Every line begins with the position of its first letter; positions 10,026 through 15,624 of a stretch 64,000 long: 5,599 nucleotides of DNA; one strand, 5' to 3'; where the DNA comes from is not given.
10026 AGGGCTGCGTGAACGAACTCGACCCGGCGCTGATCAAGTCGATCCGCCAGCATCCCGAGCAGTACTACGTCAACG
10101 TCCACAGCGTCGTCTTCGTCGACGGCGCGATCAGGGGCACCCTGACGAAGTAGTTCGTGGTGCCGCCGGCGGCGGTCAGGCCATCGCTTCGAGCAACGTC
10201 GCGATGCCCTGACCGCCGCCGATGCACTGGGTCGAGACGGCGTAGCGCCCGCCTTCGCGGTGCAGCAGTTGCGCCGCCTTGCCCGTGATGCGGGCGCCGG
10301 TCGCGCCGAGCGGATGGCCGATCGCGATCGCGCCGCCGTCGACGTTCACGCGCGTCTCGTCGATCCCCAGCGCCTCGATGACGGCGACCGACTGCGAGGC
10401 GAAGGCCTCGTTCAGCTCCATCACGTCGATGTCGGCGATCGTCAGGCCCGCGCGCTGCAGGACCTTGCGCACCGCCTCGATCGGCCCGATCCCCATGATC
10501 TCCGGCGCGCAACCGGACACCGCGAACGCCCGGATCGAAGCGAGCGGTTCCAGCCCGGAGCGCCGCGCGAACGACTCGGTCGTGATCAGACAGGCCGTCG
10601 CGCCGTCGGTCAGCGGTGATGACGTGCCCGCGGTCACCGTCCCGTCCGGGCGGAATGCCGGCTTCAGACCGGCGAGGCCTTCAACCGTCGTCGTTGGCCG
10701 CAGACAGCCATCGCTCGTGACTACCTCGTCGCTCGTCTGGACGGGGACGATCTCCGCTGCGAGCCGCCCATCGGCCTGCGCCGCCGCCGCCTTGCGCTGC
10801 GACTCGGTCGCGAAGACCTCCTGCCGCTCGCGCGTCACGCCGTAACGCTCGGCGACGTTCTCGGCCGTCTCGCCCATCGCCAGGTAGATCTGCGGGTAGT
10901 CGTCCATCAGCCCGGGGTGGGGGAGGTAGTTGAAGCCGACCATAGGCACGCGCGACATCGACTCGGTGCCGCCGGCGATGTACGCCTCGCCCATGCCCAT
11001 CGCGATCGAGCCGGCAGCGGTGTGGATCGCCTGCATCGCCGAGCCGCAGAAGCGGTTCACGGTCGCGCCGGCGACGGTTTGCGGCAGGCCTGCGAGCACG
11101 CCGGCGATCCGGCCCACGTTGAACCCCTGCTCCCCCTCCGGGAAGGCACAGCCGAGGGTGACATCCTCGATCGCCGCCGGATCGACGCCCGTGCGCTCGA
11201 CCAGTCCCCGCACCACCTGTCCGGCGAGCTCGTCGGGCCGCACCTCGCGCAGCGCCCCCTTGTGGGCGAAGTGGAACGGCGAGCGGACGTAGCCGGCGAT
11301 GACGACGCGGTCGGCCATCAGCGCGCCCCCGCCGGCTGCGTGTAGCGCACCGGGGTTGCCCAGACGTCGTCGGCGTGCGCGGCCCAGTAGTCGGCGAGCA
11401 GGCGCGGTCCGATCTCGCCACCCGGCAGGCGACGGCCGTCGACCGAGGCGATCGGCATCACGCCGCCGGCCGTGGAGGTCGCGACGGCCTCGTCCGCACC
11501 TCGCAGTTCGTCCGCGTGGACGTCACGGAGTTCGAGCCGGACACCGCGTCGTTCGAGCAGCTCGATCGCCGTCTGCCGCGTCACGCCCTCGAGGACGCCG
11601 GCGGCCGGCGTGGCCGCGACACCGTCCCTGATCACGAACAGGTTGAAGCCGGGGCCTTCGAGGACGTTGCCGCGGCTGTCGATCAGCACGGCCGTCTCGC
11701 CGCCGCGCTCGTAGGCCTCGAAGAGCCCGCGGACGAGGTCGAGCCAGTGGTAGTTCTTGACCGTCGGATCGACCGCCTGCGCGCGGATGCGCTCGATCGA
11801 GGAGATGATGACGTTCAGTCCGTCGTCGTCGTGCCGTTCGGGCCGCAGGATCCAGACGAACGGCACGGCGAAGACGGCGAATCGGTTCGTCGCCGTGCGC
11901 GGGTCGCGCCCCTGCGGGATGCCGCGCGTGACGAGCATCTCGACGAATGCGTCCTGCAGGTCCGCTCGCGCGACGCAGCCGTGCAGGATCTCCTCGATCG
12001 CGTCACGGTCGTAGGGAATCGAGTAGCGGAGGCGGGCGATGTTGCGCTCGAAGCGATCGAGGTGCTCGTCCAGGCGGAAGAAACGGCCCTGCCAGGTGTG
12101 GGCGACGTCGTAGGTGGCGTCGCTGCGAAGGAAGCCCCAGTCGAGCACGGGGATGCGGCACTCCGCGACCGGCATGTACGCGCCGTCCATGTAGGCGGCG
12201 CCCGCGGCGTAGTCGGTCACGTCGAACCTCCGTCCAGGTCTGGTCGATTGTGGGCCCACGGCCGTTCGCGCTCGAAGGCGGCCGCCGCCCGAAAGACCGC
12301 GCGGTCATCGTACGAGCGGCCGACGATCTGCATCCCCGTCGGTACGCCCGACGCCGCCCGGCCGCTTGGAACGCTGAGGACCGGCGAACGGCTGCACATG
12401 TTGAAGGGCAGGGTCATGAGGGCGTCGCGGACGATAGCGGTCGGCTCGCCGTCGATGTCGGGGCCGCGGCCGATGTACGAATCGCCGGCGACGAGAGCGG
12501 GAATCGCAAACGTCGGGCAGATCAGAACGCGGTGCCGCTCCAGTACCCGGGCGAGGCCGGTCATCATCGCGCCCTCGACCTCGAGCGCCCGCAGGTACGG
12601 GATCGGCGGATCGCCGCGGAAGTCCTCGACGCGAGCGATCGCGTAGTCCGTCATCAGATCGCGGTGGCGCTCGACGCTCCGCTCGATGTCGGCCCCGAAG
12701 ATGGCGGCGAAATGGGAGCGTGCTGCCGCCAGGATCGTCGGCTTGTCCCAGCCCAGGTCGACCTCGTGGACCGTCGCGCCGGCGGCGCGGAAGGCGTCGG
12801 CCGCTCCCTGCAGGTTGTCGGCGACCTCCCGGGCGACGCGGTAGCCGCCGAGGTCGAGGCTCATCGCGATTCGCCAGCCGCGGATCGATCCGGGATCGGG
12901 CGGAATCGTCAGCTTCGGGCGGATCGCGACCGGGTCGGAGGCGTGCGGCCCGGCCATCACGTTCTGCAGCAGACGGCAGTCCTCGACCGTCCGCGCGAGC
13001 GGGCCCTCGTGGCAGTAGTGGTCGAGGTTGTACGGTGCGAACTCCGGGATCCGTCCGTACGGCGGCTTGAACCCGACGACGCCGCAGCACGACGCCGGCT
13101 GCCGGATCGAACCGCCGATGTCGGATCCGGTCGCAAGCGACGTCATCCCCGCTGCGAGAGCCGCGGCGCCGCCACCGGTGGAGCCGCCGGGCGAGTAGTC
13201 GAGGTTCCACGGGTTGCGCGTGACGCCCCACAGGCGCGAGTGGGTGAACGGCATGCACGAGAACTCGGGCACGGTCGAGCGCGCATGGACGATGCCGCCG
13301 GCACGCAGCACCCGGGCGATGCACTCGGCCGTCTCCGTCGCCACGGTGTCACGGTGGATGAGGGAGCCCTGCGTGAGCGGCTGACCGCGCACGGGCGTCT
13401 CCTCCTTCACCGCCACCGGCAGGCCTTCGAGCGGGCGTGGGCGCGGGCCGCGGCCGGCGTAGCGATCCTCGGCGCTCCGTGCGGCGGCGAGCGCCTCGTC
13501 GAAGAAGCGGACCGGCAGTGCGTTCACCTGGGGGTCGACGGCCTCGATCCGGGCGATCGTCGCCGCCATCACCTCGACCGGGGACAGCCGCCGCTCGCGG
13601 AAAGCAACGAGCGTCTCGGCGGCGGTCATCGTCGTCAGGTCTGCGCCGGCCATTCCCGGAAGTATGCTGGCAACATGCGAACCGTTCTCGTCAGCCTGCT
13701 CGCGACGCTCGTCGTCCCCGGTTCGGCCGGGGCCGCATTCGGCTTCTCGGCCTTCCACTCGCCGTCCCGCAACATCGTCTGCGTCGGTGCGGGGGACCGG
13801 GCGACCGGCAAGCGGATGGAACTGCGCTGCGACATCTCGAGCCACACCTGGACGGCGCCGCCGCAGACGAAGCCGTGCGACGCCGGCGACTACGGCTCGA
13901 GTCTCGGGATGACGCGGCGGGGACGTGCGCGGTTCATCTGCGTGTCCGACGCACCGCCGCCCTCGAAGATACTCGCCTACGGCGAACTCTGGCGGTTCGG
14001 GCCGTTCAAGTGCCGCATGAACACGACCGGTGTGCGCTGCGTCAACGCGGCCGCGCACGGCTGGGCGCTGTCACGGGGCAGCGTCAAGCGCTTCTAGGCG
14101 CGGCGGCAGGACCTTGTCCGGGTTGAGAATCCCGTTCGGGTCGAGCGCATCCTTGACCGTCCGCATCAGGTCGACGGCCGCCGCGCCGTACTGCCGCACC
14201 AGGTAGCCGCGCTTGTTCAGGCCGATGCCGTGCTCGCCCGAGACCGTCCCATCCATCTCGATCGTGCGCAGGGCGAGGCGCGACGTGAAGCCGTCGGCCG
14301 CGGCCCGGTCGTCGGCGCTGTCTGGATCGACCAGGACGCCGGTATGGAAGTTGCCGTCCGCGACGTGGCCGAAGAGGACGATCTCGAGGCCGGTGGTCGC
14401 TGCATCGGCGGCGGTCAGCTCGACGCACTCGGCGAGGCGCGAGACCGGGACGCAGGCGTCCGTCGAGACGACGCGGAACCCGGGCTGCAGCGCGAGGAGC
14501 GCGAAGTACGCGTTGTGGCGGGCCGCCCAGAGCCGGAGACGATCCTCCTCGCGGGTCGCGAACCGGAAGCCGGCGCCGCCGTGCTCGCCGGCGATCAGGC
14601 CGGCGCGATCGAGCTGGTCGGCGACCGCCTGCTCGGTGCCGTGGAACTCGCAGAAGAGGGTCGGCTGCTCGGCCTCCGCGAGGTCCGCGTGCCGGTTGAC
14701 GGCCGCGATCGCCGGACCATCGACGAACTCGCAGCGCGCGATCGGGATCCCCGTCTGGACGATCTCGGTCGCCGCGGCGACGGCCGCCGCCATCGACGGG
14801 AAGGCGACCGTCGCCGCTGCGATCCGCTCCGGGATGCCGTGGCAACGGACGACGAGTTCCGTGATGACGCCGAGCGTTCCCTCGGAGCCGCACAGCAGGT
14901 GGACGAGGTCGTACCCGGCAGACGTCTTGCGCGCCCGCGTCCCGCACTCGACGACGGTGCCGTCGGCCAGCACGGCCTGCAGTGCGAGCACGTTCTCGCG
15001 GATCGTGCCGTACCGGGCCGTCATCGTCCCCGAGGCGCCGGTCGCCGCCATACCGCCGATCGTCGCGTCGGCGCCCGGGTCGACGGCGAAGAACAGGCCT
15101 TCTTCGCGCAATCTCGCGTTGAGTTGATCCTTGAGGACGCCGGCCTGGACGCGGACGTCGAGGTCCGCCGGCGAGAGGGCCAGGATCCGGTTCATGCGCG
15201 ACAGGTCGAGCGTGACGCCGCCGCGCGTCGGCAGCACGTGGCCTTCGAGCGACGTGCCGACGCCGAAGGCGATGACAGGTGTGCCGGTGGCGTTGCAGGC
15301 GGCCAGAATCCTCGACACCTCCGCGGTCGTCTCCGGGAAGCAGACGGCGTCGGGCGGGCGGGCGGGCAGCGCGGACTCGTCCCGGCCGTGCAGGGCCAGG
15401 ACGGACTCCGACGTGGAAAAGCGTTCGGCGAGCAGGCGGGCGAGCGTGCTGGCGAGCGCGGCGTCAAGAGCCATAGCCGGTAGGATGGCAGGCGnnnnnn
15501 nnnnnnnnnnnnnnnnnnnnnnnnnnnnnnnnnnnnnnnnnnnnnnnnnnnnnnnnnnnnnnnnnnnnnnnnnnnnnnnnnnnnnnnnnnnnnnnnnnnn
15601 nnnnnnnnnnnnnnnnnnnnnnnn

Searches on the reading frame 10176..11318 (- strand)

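Call 31: search_protein_families(library=pfam, proteins=[window:10176-11318:-], max_evalue=0.01)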
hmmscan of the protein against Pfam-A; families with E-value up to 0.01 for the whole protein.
window:10176-11318:- (380 aa): 4 families
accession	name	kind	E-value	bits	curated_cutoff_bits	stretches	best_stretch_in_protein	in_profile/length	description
PF00108.29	Thiolase_N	-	4e-64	216.9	26.4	1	5-249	1-260/260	Thiolase, N-terminal domain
PF02803.24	Thiolase_C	-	1.6e-46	157.4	27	1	257-377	2-122/123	Thiolase, C-terminal domain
PF22691.2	Thiolase_C_1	-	1.5e-05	25.2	28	1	281-319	22-60/144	Thiolase C-terminal domain-like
PF00109.32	ketoacyl-synt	-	0.0027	17.8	20.8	0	90-123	173-207/252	Beta-ketoacyl synthase, N-terminal domain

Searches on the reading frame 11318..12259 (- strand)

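Call 31: search_protein_families(library=pfam, proteins=[window:11318-12259:-], max_evalue=0.01)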
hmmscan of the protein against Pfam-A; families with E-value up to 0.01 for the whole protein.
window:11318-12259:- (313 aa): 1 family
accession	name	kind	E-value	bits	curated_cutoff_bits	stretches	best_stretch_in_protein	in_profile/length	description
PF01063.24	Aminotran_4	-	1.8e-46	159.2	28.5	1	50-273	3-223/223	Amino-transferase class IV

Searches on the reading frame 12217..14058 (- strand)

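Call 15: search_protein_families(library=pfam, proteins=[window:12217-14058:-], max_evalue=0.00001)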
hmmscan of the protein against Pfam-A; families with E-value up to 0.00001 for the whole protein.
window:12217-14058:- (613 aa): 1 family
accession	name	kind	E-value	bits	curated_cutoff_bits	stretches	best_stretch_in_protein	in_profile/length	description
PF01425.27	Amidase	-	4.4e-81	273.6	27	1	162-588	1-444/445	Amidase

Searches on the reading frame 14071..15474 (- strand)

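Call 15: search_protein_families(library=pfam, proteins=[window:14071-15474:-], max_evalue=0.00001)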
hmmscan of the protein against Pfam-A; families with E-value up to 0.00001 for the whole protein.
window:14071-15474:- (467 aa): 2 families
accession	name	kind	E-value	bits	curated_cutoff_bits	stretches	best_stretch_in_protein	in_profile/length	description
PF02913.24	FAD-oxidase_C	-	6.1e-65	219.8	21.2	1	214-455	1-248/248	FAD linked oxidases, C-terminal domain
PF01565.28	FAD_binding_4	-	4.2e-40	137.1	26.4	1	41-178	1-139/139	FAD binding domain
